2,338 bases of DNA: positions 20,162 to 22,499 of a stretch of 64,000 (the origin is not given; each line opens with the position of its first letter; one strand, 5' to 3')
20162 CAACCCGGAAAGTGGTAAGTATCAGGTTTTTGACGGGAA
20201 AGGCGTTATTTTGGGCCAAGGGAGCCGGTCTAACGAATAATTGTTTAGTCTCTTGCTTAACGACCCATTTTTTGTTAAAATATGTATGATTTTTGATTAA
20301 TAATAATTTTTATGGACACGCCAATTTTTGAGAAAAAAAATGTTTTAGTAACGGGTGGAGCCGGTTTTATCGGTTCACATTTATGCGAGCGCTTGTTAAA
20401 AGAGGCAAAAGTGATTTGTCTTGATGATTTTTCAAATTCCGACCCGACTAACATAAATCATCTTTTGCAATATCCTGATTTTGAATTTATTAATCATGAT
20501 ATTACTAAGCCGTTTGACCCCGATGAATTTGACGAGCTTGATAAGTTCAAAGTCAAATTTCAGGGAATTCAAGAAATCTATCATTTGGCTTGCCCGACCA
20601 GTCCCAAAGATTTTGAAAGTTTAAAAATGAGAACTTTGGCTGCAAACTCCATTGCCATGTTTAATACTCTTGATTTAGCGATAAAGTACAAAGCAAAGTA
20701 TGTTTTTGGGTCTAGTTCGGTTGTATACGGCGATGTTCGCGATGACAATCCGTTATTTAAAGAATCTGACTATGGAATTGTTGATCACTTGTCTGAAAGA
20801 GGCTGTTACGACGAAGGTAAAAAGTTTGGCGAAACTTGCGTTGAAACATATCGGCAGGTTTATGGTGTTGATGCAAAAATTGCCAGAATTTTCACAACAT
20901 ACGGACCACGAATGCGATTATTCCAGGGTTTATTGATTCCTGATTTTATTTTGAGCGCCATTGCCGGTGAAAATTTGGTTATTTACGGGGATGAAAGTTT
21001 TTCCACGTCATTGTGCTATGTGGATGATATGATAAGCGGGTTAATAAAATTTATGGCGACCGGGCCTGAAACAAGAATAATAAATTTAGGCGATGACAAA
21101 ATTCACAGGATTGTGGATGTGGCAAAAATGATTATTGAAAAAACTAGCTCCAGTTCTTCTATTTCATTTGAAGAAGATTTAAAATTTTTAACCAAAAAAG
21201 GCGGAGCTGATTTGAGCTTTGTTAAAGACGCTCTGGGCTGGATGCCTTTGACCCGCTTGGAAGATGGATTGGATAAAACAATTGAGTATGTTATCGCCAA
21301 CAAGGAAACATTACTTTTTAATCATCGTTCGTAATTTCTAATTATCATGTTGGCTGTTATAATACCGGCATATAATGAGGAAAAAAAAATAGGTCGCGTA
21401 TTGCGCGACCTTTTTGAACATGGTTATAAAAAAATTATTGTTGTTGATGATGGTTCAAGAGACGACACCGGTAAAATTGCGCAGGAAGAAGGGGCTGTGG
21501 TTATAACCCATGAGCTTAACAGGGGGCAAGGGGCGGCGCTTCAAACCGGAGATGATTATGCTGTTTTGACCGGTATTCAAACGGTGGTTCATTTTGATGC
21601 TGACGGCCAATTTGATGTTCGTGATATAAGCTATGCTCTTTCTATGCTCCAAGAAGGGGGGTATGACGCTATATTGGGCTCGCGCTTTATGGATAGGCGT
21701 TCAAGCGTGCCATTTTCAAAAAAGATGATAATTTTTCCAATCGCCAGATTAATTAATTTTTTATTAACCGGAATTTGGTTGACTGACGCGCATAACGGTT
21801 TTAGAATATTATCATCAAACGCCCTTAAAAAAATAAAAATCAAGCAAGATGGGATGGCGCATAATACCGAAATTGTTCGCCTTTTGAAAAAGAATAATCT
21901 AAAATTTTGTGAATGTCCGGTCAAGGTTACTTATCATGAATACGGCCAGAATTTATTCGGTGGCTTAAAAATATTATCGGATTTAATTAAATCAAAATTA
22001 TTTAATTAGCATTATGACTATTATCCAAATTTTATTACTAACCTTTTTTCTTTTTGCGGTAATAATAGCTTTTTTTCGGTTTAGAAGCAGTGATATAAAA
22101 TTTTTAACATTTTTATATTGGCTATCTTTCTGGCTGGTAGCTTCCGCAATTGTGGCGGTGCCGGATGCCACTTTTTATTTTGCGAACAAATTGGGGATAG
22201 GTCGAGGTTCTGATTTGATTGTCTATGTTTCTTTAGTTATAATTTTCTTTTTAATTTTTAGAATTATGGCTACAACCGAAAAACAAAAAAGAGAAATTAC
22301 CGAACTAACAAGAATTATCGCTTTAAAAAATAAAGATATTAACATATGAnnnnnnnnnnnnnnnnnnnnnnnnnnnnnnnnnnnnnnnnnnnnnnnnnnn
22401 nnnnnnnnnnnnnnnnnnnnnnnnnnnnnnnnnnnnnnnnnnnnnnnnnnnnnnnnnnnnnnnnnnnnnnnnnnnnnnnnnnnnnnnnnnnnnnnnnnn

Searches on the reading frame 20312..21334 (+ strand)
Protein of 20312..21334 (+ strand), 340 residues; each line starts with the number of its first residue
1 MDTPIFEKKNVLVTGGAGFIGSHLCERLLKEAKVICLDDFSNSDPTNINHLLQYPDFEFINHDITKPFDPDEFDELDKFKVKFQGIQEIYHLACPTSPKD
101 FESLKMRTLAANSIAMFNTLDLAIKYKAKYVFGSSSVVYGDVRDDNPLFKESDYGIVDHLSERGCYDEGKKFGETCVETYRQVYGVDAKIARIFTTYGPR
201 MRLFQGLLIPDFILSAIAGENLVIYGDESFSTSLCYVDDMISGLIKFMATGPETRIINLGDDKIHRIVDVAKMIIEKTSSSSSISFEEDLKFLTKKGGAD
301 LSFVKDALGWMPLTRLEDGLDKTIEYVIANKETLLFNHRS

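Call 3: search_protein_families(library=pfam, proteins=[window:20312-21334:+], max_evalue=0.1)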
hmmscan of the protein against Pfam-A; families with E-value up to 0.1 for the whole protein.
window:20312-21334:+ (340 aa): 7 families
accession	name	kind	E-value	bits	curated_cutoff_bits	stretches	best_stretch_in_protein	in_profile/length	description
PF01370.27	Epimerase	-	8.2e-39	133.9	20.9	1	11-260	1-240/240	NAD dependent epimerase/dehydratase family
PF16363.11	GDP_Man_Dehyd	-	3.2e-32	112.7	27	1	12-322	1-331/332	GDP-mannose 4,6 dehydratase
PF07993.18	NAD_binding_4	-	8.4e-07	28.8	20.1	1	13-36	1-28/258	Male sterility protein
PF01073.25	3Beta_HSD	-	5.6e-05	22.7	22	1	12-178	1-158/280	3-beta hydroxysteroid dehydrogenase/isomerase family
PF04321.23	RmlD_sub_bind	-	5.8e-05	22.7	27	1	10-198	2-153/287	RmlD substrate binding domain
PF02719.21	Polysacc_synt_2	-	0.00023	20.9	20.2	1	11-131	1-123/293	Polysaccharide biosynthesis protein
PF00106.31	adh_short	-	0.00097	19.1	26.6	1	9-123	1-119/195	short chain dehydrogenase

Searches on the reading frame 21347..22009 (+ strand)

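Call 3: search_protein_families(library=pfam, proteins=[window:21347-22009:+], max_evalue=0.1)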
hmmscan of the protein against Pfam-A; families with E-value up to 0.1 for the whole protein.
window:21347-22009:+ (220 aa): 3 families
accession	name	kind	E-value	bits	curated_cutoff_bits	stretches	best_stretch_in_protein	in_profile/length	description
PF00535.33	Glycos_transf_2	-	3.5e-23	82.8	23.3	1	4-163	2-167/168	Glycosyl transferase family 2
PF13641.12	Glyco_tranf_2_3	-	2.3e-05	25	27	1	2-121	3-131/230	Glycosyltransferase like family 2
PF13704.12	Glyco_tranf_2_4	-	0.0028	18.5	27.5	1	10-66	2-58/98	Glycosyl transferase family 2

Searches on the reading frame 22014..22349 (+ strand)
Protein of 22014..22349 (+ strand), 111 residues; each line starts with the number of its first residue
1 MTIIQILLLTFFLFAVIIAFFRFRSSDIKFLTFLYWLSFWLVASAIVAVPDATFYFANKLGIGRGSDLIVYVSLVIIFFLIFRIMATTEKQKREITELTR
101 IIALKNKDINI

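Call 3: search_protein_families(library=pfam, proteins=[window:22014-22349:+], max_evalue=0.1)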
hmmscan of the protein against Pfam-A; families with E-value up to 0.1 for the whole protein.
window:22014-22349:+ (111 aa): 3 families
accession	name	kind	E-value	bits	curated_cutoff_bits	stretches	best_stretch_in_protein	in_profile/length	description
PF10066.14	DUF2304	-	7.9e-21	74.8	25.5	1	3-107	1-105/106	Uncharacterized conserved protein (DUF2304)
PF15145.11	DUF4577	-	0.057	13.8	27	1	68-110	69-107/128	Domain of unknown function (DUF4577)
PF06143.16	Baculo_11_kDa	-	0.075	13.1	28.4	1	68-101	43-76/84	Baculovirus 11 kDa family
